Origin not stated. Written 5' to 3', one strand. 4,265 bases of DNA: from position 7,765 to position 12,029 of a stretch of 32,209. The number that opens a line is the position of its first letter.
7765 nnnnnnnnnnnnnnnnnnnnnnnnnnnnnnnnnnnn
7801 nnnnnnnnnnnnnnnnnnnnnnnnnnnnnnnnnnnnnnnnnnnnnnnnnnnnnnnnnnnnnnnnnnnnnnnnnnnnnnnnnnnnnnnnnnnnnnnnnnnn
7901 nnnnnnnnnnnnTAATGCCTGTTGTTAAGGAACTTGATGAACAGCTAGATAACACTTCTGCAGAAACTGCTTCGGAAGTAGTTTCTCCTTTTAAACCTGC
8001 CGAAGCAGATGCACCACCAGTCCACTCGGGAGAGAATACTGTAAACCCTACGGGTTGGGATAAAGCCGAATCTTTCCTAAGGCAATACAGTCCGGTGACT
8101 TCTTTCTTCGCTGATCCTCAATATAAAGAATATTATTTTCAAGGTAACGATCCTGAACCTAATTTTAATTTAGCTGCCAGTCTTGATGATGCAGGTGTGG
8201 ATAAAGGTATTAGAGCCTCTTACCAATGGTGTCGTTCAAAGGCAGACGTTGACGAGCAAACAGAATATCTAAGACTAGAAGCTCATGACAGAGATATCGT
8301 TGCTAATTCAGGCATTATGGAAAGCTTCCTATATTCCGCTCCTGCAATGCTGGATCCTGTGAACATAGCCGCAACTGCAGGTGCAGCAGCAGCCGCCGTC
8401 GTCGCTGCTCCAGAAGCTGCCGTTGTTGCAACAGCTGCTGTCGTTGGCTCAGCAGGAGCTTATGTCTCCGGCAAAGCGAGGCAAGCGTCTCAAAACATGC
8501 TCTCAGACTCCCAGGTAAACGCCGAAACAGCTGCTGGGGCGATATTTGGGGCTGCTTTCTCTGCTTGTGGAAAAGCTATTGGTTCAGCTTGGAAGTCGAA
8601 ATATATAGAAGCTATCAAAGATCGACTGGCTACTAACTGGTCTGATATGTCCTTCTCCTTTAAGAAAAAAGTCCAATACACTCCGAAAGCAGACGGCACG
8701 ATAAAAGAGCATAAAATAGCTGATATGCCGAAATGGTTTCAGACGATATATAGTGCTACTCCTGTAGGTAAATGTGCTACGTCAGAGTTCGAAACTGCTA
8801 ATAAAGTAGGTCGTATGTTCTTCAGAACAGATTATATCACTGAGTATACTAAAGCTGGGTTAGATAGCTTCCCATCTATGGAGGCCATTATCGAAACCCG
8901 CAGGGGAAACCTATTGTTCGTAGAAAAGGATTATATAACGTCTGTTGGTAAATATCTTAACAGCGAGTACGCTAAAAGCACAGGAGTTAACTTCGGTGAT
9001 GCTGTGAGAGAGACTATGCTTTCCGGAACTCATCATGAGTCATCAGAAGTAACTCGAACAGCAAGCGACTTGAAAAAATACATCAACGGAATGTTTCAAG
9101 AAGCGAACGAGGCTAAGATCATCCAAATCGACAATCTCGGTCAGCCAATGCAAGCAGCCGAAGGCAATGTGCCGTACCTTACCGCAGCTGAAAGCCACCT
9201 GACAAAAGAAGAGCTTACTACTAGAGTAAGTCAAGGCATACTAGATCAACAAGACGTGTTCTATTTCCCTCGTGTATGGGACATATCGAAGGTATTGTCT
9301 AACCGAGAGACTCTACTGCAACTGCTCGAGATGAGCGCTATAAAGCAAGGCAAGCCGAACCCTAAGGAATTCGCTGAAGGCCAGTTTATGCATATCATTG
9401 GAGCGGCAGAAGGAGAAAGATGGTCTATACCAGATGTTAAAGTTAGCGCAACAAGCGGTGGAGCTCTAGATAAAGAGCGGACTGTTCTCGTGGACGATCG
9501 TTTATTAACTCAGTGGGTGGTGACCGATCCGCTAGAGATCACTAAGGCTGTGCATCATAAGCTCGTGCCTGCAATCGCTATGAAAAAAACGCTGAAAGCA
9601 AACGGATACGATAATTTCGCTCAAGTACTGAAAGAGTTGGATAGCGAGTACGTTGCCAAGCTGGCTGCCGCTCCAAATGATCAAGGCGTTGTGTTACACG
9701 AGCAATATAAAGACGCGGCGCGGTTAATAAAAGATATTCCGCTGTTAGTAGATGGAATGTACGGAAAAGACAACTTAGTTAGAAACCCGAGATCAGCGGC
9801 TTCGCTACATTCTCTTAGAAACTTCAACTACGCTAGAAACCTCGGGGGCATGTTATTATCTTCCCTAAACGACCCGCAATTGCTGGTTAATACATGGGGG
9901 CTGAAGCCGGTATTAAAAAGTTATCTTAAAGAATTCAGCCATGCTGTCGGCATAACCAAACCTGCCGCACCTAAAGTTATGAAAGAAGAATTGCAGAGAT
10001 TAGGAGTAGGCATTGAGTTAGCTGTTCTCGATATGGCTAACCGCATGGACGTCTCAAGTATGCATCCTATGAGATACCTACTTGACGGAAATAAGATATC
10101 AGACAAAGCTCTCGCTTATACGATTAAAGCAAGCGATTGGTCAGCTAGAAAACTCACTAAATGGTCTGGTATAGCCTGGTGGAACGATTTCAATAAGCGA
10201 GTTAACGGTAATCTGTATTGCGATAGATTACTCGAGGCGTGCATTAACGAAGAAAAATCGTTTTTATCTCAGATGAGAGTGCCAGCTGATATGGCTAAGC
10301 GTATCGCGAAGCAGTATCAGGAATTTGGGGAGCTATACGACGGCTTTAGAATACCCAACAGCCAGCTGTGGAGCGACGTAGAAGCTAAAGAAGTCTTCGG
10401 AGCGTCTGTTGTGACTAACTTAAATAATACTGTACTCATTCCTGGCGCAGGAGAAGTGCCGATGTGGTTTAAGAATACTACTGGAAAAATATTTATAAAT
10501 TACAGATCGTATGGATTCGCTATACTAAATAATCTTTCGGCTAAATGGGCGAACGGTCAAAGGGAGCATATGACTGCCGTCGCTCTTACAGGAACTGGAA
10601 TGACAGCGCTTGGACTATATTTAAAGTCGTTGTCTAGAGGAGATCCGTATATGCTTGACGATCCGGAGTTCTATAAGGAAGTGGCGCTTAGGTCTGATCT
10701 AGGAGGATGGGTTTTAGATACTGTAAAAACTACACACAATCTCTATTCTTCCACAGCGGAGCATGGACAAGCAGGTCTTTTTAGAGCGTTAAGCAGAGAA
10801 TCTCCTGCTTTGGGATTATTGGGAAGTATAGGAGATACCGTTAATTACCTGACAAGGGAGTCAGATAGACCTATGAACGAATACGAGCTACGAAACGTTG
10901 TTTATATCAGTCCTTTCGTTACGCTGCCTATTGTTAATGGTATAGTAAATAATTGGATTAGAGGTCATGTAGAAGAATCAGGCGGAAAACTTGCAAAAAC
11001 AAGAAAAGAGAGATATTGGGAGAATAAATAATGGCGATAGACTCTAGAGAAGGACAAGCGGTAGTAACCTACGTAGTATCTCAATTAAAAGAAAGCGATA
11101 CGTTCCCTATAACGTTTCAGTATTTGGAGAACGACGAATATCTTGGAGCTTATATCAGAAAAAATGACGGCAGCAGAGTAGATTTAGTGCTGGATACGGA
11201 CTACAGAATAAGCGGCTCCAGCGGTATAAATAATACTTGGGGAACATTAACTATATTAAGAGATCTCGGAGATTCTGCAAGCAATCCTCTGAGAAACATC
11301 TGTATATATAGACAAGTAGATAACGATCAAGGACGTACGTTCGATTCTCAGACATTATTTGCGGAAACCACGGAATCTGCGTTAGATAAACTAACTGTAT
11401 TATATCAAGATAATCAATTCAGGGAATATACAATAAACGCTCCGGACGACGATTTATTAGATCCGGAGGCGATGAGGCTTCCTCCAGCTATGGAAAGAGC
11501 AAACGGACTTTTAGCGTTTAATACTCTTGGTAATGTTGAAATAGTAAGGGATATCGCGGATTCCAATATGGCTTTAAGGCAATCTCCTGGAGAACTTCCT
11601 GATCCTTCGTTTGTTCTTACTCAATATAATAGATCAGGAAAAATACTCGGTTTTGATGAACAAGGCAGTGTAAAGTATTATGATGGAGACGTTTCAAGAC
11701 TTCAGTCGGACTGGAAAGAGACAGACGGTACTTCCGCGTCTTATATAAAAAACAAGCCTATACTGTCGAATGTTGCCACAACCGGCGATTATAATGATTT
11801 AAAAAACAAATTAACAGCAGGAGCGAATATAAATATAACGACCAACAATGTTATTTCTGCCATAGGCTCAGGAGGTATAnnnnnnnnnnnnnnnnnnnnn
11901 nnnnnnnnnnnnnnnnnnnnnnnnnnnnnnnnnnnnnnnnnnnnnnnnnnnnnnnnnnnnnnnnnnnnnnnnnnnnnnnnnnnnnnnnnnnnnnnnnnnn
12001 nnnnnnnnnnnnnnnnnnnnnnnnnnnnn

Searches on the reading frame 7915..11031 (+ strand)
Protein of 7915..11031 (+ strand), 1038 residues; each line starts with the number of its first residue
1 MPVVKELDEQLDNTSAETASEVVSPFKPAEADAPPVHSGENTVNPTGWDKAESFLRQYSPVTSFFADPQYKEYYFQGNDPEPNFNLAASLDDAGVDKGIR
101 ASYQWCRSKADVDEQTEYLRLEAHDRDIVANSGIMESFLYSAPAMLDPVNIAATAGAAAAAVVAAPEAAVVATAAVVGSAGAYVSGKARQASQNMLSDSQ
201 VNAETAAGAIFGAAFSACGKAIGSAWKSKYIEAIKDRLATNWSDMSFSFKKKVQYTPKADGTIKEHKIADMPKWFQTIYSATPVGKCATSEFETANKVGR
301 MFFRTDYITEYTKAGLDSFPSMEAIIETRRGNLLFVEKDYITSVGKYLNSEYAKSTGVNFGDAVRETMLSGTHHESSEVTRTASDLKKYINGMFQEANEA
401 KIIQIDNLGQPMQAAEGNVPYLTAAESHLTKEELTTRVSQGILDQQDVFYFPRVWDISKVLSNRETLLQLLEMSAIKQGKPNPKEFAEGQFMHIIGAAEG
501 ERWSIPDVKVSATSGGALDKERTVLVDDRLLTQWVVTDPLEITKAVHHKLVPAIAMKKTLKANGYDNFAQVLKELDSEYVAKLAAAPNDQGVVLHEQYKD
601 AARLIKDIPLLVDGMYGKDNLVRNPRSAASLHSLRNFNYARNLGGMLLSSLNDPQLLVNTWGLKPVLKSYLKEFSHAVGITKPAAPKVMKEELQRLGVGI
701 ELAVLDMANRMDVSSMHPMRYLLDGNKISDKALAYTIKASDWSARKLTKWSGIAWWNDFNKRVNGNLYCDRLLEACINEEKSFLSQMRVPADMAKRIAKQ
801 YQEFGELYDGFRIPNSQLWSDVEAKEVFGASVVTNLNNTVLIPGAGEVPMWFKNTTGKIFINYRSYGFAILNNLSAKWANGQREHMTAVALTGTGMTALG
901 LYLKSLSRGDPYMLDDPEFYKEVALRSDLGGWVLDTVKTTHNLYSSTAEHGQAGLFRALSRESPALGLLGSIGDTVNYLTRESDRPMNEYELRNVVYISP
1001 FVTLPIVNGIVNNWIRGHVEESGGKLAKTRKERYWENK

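Call 8: search_protein_families(library=phrogs, proteins=[window:7915-11031:+], max_evalue=0.001)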
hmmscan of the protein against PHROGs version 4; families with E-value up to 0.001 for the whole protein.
window:7915-11031:+ (1038 aa): 3 families
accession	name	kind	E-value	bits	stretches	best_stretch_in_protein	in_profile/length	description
phrog_16310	-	unknown function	1.5e-47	162.7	1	483-951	876-1336/1411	-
phrog_342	-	head and packaging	1.1e-41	143.9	2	598-1016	794-1224/1235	internal virion protein with endolysin domain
phrog_684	-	head and packaging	3e-11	43.5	1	553-770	324-512/840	virion structural protein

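Call 80: search_protein_families(library=pfam, proteins=[window:7915-11028:+], max_evalue=0.001)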
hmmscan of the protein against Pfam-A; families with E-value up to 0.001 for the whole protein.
window:7915-11028:+ (1038 aa): 0 families

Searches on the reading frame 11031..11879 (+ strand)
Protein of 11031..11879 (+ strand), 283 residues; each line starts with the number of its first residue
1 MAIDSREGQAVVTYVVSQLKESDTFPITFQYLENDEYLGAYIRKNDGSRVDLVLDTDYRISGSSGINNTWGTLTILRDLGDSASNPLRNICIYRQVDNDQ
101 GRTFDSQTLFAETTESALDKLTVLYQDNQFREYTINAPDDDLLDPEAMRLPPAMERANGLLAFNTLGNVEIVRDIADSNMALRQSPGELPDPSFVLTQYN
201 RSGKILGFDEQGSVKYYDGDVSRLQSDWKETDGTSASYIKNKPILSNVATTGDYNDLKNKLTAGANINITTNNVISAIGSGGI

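Call 25: find_homologous_proteins(query=window:11031-11879:+, max_evalue=0.001)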
Query window:11031-11879:+ (283 aa): 7 proteins with E <= 0.001 among 1424 candidates.
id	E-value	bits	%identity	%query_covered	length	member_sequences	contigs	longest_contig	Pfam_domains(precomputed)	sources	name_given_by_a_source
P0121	2.5e-62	229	45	98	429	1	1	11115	PF11133.13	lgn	-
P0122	1.5e-51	193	36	98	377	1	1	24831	PF00717.29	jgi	jgi:hypothetical protein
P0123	6.0e-37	145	44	72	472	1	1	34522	-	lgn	-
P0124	1.2e-21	95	59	14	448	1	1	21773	-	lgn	-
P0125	5.3e-9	54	56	16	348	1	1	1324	-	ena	-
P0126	7.1e-5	40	78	13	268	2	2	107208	-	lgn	-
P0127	3.8e-4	38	77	12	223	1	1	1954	-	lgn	-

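Call 26: search_solved_structures(query=window:11031-11879:+, max_evalue=10, show_alignments=2)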
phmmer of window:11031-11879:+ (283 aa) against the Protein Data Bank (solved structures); distinct sequences matched with E-value up to 10: 0.

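Call 27: find_encoding_contigs(protein=P0123, flank=10000, max_places=2)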
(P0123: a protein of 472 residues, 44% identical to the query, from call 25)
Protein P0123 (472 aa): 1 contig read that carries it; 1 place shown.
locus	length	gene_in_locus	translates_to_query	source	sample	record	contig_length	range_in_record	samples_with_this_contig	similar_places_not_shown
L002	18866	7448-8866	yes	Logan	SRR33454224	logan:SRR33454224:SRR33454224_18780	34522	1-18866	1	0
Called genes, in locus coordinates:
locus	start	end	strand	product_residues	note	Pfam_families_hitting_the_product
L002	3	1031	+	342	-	?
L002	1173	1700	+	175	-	-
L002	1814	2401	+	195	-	-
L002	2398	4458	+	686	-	-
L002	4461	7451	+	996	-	-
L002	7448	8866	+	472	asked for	-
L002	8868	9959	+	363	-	-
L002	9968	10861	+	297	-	-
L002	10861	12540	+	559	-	PF12236:Head-tail_con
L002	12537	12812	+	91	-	-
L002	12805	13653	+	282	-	-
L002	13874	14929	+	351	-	PF19821:Phage_capsid_2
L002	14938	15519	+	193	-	-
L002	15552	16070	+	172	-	-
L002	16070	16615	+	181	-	-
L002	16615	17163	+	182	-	-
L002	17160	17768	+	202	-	-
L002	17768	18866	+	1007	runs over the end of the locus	-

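Call 28: find_encoding_contigs(protein=P0122, flank=10000, max_places=2)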
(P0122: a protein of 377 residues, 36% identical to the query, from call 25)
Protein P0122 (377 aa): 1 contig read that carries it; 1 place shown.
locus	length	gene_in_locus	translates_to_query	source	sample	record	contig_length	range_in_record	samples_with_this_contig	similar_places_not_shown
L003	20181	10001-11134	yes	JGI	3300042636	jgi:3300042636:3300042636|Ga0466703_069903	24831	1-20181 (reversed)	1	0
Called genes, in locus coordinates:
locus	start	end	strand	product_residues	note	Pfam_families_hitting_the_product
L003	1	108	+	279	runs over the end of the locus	PF02498:Bro-N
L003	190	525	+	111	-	-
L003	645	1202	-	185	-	PF05838:Glyco_hydro_108, PF09374:PG_binding_3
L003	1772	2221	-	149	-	-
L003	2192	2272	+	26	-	-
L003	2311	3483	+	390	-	-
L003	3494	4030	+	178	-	-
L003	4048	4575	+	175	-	-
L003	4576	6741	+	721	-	-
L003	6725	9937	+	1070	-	-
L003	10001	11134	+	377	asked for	PF00717:Peptidase_S24 (faint)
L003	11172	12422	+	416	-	-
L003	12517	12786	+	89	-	-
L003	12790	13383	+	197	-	-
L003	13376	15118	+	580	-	PF12236:Head-tail_con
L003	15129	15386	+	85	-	PF25181:Phage_Bbp19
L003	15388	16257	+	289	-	-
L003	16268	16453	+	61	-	-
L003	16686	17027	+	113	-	-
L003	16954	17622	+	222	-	PF19821:Phage_capsid_2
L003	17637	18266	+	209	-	-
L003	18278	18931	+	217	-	-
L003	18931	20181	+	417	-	?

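Call 48: find_related_loci(query=window:11031-11720:+, collection=viral_contigs, flank=6000)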
Query window:11031-11720:+ (230 aa) in viral_contigs; peptide patterns used: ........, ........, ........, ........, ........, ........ (x = any residue, [..] = any of these).
1 stretches matched a pattern, but none encodes a relative of the query by tblastn (E <= 1e-3).

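Call 66: search_dna_similar(query=window:11031-11720:+, collection=phages, mode=protein, max_evalue=0.1, max_rows=30)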
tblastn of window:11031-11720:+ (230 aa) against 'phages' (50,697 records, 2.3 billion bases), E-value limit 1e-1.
Records with a match: 47; places in all: 47; records where one place covers at least 80% of the query: 0.
Best place of each record, by identity: <60% 47.
By first word of the organism name: Vibrio 19; Escherichia 8; Salmonella 7; Burkholderia 5; Enterobacter 3; Pseudomonas 2; Stenotrophomonas 2; phage 1.
By host as written in the record: Vibrio cholerae 2095 9; Vibrio cholerae 7; - 5; Escherichia coli O157:H7 4; Salmonella enterica subsp. enterica serovar Heidelberg 3; Vibrio cholerae O1 Classic E8021 2; Escherichia coli O103:H25 strain NIPH-11060424/NVH-734 2; Pseudomonas fluorescens UFV 041 2; and 10 more.
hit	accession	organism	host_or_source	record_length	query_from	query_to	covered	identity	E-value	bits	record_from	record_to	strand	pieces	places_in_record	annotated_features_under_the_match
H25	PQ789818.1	Burkholderia phage vB_E332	Burkholderia sp.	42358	25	189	72%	33.1%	2e-8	60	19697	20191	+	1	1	hypothetical protein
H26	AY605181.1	Burkholderia phage BcepC6B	-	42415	22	167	63%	33.8%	7e-4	46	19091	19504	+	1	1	g18: gp18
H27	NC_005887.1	Burkholderia phage BcepC6B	Burkholderia cepacia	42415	22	167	63%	33.8%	7e-4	46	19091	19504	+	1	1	tail fiber protein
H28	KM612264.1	Vibrio phage J2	Vibrio cholerae 2095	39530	24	175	66%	32.1%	2e-5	51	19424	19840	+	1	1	hypothetical protein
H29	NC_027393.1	Vibrio phage J2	Vibrio cholerae 2095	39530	24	175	66%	32.1%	2e-5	51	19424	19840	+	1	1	tail fiber protein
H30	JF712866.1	Vibrio phage phiVC8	Vibrio cholerae O1 Classic E8021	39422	24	168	63%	32.9%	1e-5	51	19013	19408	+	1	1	tail fiber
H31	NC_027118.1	Vibrio phage phiVC8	Vibrio cholerae O1 Classic E8021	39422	24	168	63%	32.9%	1e-5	51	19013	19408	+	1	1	tail fiber protein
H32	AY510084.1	Vibrio phage VP5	Vibrio cholerae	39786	24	168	63%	32.9%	4e-5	50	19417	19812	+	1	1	none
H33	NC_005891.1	Vibrio phage VP5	Vibrio cholerae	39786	24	168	63%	32.9%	4e-5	50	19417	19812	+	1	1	tail fiber protein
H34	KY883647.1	Vibrio phage JSF33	Vibrio cholerae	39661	24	168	63%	32.2%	1e-3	45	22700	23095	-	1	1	tail fibers protein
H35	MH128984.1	Burkholderia phage vB_BmuP_KL4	-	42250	25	167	62%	32.2%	1e-2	42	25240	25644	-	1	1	putative tail fiber protein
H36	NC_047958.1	Burkholderia phage vB_BmuP_KL4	-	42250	25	167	62%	32.2%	1e-2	42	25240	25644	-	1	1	putative tail fiber protein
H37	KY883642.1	Vibrio phage JSF15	Vibrio cholerae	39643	24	168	63%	31.5%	3e-4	47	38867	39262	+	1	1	none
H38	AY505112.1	Vibrio phage VP2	-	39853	24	168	63%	31.5%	3e-4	47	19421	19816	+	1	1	tail fiber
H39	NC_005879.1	Vibrio phage VP2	Vibrio cholerae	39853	24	168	63%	31.5%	3e-4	47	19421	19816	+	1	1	tail fiber protein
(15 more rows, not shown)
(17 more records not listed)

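Call 73: find_related_loci(query=A3, collection=viral_contigs, flank=6000)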
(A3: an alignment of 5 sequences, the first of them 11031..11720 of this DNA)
Query A3 (230 aa) in viral_contigs; peptide patterns used: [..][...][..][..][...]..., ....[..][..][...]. (x = any residue, [..] = any of these).
272 stretches matched a pattern; 38 encode a relative of the query (tblastn E <= 1e-3); 38 distinct loci.
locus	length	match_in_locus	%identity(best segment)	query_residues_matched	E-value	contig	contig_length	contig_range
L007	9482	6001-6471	33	21-185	7e-13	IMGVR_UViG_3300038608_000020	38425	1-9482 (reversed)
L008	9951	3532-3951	34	25-171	6e-12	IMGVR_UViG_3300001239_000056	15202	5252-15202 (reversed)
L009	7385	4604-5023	32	25-171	2e-11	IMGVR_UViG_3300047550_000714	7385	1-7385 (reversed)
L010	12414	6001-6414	33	25-168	2e-11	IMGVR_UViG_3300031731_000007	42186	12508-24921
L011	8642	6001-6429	33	25-174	5e-10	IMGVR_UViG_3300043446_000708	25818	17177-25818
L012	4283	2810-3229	33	25-172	1e-9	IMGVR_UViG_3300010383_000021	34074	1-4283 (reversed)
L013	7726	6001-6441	29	12-172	1e-7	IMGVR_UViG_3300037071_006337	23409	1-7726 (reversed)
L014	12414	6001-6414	34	22-167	1e-7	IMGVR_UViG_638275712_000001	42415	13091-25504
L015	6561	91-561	29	1-167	5e-7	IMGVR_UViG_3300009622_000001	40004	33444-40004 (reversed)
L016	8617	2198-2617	29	21-167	5e-7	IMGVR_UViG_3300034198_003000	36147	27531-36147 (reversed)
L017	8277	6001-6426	31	23-167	9e-7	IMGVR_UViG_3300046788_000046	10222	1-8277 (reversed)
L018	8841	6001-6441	30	14-167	1e-6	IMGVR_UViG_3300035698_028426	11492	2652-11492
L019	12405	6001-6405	32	25-167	2e-6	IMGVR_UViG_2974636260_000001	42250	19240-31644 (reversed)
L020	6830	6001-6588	29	1-214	2e-6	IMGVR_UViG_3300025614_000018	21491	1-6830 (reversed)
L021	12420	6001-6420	28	21-167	3e-6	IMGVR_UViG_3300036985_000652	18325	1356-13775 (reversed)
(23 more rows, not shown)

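Call 74: find_related_loci(query=A3, collection=metagenome_contigs, flank=6000)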
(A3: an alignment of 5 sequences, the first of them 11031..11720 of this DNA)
Query A3 (230 aa) in metagenome_contigs; peptide patterns used: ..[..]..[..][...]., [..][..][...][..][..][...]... (x = any residue, [..] = any of these).
147 stretches matched a pattern; 1 encode a relative of the query (tblastn E <= 1e-3); 1 distinct loci.
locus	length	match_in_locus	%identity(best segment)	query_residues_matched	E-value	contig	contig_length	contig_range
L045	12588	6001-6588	43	14-215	8e-50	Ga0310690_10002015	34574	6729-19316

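Call 78: search_protein_families(library=phrogs, alignment_id=A3, max_evalue=1)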
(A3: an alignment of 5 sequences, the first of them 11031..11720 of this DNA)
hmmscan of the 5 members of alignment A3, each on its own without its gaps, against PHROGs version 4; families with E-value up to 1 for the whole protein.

A. member 1, window:11031-11720:+ (230 aa): 8 families
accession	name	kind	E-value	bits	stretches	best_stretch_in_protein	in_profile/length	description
phrog_1640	-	tail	2.5e-10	41.1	1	24-126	20-115/765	tail protein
phrog_6518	-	tail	1.8e-08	34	1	23-129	16-112/793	tail fiber protein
phrog_32960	-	unknown function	9.2e-06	25.2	1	23-128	19-117/762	-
phrog_38237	-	unknown function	1.2e-05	24.8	1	23-127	19-116/697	-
phrog_30017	-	unknown function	4.3e-05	22.6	1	24-127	20-115/1025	-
phrog_36601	-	tail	4.6e-05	22.8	1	24-127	34-130/1084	tail fiber protein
phrog_8649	-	unknown function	0.00058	19.6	1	24-127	20-116/743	-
phrog_17220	-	unknown function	0.0033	16.7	1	24-126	20-115/868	-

B. families by the number of members that match (of 5 scanned): 18 families
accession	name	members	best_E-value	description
phrog_1640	-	5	8.8e-15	tail protein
phrog_17220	-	5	5.9e-11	-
phrog_6518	-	5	2.1e-10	tail fiber protein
phrog_32960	-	5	3.5e-10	-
phrog_38237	-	5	1.1e-09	-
phrog_8649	-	5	2e-09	-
phrog_36601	-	5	6.6e-08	tail fiber protein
phrog_30017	-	5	1e-05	-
phrog_13893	-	4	6.8e-06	tail protein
phrog_5510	-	2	6.4e-06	tail fiber protein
phrog_28871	-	2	0.00024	-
phrog_27277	-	2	0.00035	tail spike protein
phrog_1171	-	2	0.0013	tail spike protein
phrog_5662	-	1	0.00083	tail fiber protein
phrog_27685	-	1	0.062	-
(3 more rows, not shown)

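Call 79: search_protein_families(library=pfam, alignment_id=A3, max_evalue=10)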
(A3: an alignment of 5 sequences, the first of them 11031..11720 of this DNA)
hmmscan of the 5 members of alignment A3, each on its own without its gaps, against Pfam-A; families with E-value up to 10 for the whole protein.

A. member 1, window:11031-11720:+ (230 aa): 0 families

B. families by the number of members that match (of 5 scanned): 0 families

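Call 87: find_related_loci(query=A3, collection=genome_contigs, flank=5000)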
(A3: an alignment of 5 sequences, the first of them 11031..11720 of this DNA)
Query A3 (230 aa) in genome_contigs; peptide patterns used: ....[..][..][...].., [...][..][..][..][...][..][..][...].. (x = any residue, [..] = any of these).
51 stretches matched a pattern; 3 encode a relative of the query (tblastn E <= 1e-3); 3 distinct loci.
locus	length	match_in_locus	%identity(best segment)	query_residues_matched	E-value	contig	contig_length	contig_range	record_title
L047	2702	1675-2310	36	1-216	1e-40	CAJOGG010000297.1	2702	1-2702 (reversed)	uncultured Synergistales bacterium isolate Red_deer_3_mag_51 genome assembly, contig: scaffold_211473, whole genome shot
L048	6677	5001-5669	34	1-220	4e-35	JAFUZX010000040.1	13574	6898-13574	MAG: Alphaproteobacteria bacterium isolate RGIG4978 Roe_deer_Rumen-5__c114303, whole genome shotgun sequence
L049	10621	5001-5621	38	1-211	1e-38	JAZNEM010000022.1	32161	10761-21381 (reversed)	MAG: Eubacteriales bacterium isolate T1900044719_TS20190185.MAGScoT_cleanbin_000048 SGB_1902_k141_3102520, whole genome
